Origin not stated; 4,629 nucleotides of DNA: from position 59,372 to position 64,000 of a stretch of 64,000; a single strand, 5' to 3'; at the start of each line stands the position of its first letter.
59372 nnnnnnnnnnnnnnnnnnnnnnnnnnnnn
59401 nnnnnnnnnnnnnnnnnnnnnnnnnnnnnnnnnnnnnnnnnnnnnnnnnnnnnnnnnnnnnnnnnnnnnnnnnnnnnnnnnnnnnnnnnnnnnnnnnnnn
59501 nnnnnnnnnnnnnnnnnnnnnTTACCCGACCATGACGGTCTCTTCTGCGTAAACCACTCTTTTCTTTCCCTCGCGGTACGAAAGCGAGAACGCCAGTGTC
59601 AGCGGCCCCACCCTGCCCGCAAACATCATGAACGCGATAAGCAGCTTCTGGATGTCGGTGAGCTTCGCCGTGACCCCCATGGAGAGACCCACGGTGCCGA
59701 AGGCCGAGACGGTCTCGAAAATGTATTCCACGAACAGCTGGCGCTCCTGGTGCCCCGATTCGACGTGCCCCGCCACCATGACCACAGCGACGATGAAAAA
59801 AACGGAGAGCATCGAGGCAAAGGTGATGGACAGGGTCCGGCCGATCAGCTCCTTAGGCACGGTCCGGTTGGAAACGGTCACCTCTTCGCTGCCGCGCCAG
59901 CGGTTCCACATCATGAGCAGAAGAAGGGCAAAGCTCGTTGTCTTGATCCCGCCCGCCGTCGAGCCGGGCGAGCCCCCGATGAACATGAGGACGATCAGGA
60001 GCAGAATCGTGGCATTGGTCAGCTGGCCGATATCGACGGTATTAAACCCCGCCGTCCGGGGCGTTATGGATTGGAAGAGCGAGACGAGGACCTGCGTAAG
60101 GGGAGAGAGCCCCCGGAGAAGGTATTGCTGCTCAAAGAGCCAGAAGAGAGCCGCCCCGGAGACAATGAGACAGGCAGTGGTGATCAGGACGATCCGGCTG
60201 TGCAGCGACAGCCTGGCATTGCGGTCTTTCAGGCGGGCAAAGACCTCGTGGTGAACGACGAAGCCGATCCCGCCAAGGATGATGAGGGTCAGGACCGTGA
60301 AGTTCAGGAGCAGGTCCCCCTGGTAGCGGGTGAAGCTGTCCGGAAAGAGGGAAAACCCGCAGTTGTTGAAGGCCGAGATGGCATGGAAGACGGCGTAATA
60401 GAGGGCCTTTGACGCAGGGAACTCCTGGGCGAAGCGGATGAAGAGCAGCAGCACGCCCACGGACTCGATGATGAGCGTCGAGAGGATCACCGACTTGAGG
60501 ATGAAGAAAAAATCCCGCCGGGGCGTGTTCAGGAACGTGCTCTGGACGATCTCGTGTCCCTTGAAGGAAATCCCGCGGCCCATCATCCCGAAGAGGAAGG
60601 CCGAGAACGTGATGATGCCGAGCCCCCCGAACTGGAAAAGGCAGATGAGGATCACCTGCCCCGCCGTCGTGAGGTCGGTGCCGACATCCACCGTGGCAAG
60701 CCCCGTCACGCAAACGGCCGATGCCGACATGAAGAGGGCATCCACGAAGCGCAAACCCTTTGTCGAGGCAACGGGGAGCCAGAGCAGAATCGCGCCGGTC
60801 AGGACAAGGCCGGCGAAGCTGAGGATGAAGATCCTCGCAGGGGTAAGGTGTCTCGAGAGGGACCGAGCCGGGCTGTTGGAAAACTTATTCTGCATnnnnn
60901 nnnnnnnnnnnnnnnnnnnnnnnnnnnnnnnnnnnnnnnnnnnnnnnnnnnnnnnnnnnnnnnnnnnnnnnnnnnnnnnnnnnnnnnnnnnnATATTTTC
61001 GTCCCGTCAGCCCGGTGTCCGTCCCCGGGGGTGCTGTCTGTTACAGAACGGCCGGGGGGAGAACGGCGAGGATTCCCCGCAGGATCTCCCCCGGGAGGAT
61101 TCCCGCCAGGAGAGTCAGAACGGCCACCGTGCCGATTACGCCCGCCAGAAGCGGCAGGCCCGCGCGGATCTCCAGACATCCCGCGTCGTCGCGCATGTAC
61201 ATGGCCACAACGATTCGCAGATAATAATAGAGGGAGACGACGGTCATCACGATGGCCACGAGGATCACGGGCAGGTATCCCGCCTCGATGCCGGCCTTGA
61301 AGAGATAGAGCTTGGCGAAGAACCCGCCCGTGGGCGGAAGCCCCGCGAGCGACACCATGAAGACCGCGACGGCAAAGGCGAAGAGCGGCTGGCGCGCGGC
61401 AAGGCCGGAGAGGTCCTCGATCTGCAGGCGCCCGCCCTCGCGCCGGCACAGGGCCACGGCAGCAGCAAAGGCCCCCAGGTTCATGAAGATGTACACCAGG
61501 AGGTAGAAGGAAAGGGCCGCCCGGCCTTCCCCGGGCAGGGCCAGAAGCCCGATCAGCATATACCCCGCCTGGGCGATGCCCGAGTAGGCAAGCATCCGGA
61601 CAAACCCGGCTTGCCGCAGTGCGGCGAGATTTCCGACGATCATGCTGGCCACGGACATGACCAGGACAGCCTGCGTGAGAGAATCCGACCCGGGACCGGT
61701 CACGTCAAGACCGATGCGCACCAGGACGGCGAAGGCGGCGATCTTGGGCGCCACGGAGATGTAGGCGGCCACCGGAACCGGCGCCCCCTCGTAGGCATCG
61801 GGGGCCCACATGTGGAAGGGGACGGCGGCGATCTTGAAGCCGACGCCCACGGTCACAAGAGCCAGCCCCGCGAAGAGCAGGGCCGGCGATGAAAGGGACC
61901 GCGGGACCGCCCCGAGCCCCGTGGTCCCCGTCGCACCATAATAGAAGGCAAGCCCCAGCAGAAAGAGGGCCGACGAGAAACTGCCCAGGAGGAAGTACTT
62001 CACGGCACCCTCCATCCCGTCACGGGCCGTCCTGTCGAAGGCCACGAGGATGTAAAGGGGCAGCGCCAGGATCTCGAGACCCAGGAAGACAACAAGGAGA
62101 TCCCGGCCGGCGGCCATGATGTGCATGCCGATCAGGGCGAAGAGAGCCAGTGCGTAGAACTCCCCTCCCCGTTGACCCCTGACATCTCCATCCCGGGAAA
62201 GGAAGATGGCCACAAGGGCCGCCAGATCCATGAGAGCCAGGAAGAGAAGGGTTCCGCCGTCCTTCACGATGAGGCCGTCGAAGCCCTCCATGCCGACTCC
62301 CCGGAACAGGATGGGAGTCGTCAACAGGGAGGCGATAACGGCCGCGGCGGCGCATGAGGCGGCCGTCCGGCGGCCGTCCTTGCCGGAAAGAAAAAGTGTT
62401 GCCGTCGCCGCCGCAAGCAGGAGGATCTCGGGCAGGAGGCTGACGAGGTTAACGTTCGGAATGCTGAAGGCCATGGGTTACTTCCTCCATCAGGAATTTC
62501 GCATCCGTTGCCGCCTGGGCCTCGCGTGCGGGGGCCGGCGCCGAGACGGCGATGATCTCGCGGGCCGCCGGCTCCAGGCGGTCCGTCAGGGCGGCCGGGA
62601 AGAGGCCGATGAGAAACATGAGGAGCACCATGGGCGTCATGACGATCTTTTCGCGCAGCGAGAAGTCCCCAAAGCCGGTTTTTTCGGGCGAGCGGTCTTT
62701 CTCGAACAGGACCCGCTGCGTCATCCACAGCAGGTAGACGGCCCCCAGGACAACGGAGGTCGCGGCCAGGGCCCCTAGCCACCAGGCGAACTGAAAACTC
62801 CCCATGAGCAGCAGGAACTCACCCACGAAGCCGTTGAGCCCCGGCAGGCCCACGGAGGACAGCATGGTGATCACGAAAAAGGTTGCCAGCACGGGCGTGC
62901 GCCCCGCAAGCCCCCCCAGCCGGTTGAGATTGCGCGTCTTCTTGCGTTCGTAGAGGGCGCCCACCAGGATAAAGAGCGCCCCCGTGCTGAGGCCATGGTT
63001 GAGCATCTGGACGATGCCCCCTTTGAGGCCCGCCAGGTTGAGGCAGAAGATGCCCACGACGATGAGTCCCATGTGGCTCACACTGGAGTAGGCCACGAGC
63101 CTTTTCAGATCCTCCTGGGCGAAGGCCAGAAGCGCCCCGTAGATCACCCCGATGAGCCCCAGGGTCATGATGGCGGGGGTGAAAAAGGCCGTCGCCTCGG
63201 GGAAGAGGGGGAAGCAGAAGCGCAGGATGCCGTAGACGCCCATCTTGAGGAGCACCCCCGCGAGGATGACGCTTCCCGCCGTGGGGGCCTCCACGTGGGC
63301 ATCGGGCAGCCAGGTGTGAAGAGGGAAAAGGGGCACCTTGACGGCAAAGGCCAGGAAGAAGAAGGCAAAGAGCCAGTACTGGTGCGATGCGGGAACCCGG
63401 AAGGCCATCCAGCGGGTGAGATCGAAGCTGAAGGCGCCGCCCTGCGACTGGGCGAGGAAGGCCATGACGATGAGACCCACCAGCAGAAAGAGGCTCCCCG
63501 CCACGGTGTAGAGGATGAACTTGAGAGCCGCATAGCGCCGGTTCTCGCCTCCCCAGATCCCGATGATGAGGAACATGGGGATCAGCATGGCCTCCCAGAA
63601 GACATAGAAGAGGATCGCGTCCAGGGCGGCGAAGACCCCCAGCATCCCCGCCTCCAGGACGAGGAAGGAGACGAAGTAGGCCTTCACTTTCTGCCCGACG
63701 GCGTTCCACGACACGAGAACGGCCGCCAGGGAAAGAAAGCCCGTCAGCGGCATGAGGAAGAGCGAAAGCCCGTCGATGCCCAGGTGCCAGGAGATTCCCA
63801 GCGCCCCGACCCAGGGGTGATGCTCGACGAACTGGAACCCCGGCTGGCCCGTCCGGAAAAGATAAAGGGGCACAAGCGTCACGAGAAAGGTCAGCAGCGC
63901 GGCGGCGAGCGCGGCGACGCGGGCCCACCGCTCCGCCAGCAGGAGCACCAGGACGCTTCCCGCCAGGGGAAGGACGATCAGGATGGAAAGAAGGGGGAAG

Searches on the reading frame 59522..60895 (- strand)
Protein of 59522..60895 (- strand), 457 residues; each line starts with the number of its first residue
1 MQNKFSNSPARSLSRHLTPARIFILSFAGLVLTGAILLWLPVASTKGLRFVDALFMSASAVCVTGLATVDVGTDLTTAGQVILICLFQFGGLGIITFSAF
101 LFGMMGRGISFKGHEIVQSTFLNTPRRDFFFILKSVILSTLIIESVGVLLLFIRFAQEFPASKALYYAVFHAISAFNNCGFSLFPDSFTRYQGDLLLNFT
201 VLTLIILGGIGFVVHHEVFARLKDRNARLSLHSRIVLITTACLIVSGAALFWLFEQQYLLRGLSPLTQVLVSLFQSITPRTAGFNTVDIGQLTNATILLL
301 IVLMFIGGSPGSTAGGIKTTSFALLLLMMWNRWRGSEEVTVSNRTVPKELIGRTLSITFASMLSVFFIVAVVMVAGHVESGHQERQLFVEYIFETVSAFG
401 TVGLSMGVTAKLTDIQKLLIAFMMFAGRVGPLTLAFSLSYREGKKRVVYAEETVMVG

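Call 68: search_protein_families(library=pfam, proteins=[window:59522-60895:-], max_evalue=1)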
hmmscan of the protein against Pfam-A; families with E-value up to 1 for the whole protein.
window:59522-60895:- (457 aa): 2 families
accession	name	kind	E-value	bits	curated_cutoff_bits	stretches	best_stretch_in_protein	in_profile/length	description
PF02386.22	TrkH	-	4.9e-65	220.4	27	1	34-435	50-487/502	Cation transport protein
PF20197.3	DUF6560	-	0.16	12.6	27.8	1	348-404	37-94/174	Family of unknown function (DUF6560)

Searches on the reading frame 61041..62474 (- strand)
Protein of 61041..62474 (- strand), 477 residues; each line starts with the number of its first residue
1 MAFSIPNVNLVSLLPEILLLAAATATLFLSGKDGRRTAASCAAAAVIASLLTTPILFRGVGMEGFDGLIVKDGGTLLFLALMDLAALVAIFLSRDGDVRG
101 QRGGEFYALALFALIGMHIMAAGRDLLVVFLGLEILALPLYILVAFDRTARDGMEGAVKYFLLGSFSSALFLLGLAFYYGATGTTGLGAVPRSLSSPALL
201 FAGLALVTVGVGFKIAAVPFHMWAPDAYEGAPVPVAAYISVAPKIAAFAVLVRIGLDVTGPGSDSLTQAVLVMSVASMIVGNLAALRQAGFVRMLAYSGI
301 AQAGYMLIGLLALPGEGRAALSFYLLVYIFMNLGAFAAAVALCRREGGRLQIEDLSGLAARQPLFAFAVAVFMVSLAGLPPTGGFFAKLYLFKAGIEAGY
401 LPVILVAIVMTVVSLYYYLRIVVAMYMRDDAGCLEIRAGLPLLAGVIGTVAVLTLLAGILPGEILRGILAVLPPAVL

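Call 68: search_protein_families(library=pfam, proteins=[window:61041-62474:-], max_evalue=1)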
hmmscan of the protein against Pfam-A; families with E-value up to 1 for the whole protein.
window:61041-62474:- (477 aa): 1 family
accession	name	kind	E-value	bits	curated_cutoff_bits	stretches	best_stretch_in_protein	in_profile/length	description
PF00361.26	Proton_antipo_M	-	8.9e-66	222.5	21.5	1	125-412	3-292/294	NADH:quinone oxidoreductase/Mrp antiporter, TM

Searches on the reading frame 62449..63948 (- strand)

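Call 68: search_protein_families(library=pfam, proteins=[window:62449-63948:-], max_evalue=1)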
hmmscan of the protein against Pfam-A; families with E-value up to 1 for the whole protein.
window:62449-63948:- (499 aa): 1 family
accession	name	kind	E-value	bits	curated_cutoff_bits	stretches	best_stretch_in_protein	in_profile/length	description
PF00361.26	Proton_antipo_M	-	1.6e-77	261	21.5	1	108-401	1-293/294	NADH:quinone oxidoreductase/Mrp antiporter, TM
